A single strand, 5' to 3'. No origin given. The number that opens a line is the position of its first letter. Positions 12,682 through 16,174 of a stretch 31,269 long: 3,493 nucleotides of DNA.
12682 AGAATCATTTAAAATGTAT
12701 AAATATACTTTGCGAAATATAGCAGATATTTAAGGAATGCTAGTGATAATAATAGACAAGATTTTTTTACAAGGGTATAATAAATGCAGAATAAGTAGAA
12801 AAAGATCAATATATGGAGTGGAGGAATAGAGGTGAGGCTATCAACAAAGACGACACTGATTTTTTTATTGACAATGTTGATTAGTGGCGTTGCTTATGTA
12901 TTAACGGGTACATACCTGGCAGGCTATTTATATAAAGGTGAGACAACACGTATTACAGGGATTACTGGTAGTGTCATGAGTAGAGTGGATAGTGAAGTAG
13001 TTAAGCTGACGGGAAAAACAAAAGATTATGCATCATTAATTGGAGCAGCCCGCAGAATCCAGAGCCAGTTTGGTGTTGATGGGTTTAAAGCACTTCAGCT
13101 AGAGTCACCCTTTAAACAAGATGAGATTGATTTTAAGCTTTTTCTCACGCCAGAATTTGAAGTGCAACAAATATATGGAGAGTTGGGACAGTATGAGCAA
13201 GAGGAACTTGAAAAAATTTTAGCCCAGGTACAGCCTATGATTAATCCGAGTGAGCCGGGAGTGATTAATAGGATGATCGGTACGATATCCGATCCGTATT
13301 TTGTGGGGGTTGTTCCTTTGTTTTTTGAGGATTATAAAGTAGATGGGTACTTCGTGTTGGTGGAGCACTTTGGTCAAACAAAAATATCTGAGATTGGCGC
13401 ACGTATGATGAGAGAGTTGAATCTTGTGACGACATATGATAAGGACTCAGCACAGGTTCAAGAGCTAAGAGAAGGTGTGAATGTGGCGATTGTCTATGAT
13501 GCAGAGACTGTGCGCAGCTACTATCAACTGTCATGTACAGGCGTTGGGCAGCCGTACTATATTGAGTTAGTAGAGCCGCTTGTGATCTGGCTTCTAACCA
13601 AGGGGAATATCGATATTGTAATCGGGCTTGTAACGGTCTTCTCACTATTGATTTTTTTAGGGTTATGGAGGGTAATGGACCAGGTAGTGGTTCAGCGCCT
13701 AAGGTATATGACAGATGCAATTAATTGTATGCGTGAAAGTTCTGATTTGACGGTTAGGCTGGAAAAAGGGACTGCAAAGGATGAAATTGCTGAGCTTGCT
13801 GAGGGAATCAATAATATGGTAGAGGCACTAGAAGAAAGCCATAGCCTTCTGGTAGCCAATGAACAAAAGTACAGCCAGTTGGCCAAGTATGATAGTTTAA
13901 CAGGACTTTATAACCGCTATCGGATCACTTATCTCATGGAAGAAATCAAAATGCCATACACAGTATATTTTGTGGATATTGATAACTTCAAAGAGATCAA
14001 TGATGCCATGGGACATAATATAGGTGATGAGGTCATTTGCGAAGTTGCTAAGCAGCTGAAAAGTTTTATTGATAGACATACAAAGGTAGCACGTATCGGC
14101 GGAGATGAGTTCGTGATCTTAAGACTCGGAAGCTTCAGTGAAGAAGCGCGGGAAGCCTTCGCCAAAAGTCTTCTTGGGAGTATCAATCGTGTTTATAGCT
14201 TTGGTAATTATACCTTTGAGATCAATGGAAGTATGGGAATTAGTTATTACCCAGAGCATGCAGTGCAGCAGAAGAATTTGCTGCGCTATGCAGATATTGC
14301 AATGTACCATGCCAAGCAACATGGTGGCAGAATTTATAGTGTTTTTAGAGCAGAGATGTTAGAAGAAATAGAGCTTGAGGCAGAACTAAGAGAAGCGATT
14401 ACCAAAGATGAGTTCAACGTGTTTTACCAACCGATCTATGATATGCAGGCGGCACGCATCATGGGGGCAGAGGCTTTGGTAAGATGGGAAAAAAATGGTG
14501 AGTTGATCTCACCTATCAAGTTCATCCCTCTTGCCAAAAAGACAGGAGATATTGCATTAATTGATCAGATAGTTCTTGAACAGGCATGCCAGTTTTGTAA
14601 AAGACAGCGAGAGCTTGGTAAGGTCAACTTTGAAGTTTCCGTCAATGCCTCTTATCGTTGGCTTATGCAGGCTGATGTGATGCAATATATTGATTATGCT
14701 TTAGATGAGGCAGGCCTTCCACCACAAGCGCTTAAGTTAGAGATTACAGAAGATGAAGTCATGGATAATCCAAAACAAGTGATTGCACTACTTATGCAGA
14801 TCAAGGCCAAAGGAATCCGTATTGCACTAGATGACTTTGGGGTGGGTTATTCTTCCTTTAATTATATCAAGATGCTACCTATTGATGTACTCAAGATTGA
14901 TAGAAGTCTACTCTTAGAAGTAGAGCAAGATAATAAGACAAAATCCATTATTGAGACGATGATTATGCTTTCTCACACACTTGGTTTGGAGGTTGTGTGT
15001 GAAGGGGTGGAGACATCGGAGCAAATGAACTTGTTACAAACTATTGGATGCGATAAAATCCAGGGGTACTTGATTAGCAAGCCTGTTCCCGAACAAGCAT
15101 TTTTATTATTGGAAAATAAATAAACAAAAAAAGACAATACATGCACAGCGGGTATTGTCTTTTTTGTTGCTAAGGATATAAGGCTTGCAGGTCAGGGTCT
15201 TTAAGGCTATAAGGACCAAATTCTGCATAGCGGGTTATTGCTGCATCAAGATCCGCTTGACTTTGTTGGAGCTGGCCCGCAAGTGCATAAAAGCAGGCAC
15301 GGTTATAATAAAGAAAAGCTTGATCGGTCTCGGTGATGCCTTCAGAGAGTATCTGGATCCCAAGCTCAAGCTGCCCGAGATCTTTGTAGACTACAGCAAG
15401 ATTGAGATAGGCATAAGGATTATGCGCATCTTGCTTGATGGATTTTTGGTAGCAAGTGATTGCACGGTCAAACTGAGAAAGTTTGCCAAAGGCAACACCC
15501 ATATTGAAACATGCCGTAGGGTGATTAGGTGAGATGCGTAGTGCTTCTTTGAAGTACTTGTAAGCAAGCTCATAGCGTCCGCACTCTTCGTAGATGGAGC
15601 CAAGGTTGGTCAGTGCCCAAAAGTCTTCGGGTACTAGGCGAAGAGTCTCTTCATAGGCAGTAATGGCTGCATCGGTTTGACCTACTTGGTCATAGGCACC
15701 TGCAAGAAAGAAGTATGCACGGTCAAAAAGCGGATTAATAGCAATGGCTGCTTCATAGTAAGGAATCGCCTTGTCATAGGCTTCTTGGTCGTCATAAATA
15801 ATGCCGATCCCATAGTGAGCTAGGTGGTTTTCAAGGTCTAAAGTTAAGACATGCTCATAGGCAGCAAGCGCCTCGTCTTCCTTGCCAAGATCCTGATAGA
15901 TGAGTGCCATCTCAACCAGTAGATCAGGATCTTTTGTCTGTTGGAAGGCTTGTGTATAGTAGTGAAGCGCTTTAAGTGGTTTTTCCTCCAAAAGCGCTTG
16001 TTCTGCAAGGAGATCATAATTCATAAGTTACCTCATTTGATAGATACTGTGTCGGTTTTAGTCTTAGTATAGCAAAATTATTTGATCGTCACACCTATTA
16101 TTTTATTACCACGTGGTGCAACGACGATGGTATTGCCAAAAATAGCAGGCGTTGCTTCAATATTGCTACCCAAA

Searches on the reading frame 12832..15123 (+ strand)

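Call 23: search_protein_families(library=ncbifam, proteins=[window:12832-15123:+], max_evalue=0.00001)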
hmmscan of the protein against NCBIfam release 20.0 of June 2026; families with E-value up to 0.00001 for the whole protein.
window:12832-15123:+ (763 aa): 28 families (the best 25 are shown)
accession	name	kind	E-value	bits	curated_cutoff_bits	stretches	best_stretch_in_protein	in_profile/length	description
NF045675.1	PhdiestaseDibA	equivalog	5e-109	365.4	980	1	340-755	192-619/623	phosphodiesterase DibA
NF052458.1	PhdiestGepA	equivalog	4.4e-99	332.8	1200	1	304-755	385-835/840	phosphodiesterase GepA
NF053781.1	cdiGMPphdstlr2612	equivalog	5.3e-99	332.4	1600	1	345-757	834-1261/1268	Tlr1612 family c-di-GMP phosphodiesterase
NF007474.0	PRK10060.1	equivalog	3.2e-88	296.6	782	1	344-757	230-650/663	cyclic di-GMP phosphodiesterase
NF008467.0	PRK11359.1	equivalog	2e-83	280.8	857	1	343-754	368-785/800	oxygen-sensing cyclic-di-GMP phosphodiesterase DosP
NF008807.1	PRK11829.1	equivalog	2.2e-63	214.4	733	1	272-758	168-659/670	biofilm formation regulator HmsP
NF007298.0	PRK09776.1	equivalog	1.2e-59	202.2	1135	1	345-757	678-1102/1111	diguanylate cyclase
NF052596.1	RR_EAL_PvrR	equivalog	1.1e-46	159.2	580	1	516-758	144-386/398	response regulator cyclic di-GMP phosphodiesterase PvrR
NF007423.1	PRK09966.1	equivalog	5.8e-45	153.8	325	1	263-495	152-390/390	diguanylate cyclase DgcN/YfiN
NF045673.1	c-di-GMPRcptLapD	equivalog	1.3e-41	142.7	1020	1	310-753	195-646/647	cyclic di-GMP receptor LapD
NF007839.0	PRK10551.1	equivalog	1.3e-40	139.5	461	1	513-758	262-507/518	cyclic di-GMP phosphodiesterase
TIGR00254.1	GGDEF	domain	7.7e-31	107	37.4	1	349-500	3-162/168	diguanylate cyclase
NF008281.1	PRK11059.1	equivalog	1.8e-29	102.5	663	1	352-753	222-631/633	RNase E specificity factor CsrD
NF051473.1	DigCycDgcsShew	equivalog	1.7e-27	96.6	400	1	330-504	111-290/291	diguanylate cyclase DgcS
NF052265.1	EAL_dom_RimA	equivalog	2.3e-27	95.8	430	1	527-753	16-235/248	S6 modification regulatory phosphodiesterase RimA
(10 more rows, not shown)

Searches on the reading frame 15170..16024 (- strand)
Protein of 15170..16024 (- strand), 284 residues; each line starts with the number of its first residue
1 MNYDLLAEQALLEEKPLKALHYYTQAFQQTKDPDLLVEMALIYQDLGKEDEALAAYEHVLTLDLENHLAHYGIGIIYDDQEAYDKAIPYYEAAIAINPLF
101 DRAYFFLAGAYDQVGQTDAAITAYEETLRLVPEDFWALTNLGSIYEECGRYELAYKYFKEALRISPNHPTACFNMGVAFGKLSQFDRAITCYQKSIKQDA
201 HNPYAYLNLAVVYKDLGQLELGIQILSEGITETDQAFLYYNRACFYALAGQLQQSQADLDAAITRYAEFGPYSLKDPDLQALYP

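Call 23: search_protein_families(library=ncbifam, proteins=[window:15170-16024:-], max_evalue=0.00001)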
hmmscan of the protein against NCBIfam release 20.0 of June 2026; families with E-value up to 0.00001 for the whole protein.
window:15170-16024:- (284 aa): 22 families
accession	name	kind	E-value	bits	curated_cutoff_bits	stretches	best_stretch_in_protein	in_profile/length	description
NF040959.1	MamA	equivalog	1.3e-31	109.7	200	2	16-162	53-200/204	magnetosome protein MamA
TIGR02917.1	PEP_TPR_lipo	equivalog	2.3e-22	78.7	312.2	2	104-267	468-625/899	XrtA/PEP-CTERM system TPR-repeat protein PrsT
NF002725.1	PRK02603.1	equivalog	6e-19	68.7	143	1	149-242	49-145/173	photosystem I assembly protein Ycf3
TIGR02521.1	type_IV_pilW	equivalog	8.1e-19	68.1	154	1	74-219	38-185/234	type IV pilus biogenesis/stability protein PilW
NF047558.1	TPR_END_plus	domain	1.1e-17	63.7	32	1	238-282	1-45/56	TPR end-of-group domain-containing protein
TIGR02552.1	LcrH_SycD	equivalog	2.7e-15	56.3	104.8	1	149-227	32-110/136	SycD/LcrH family type III secretion system chaperone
NF033762.1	social_mot_Tgl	equivalog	4.6e-15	55.7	225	2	31-142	29-143/252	social motility TPR repeat lipoprotein Tgl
TIGR00540.1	TPR_hemY_coli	hypoth_equivalog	1.5e-13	50.3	142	1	19-126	280-384/385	heme biosynthesis-associated TPR protein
NF008391.2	PRK11189.1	equivalog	1.5e-12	47.6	250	1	142-221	72-151/297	lipoprotein NlpI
TIGR02795.1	tol_pal_ybgF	equivalog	5.7e-12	46.3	90.1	0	149-228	16-101/119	tol-pal system protein YbgF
NF033758.1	gliding_GltE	equivalog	2.8e-11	43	225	0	137-196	292-352/411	adventurous gliding motility TPR repeat lipoprotein GltE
NF033920.0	C39_PA2778_fam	equivalog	5.7e-11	42.3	150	0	108-183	163-238/255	PA2778 family cysteine peptidase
NF053607.1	CHU_0125_OmpA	equivalog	4.9e-10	38.5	620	0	47-129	33-115/639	CHU_0125 family OmpA-like outer membrane integrity protein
NF052230.1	T9SS_PorE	exception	1.3e-09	36.9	600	0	107-171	63-127/648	PorE family type IX secretion system protein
NF040561.1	PrimPol_Msp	equivalog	1.7e-09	36.8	200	0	152-222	8-76/515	CRISPR-associated primase-polymerase type A1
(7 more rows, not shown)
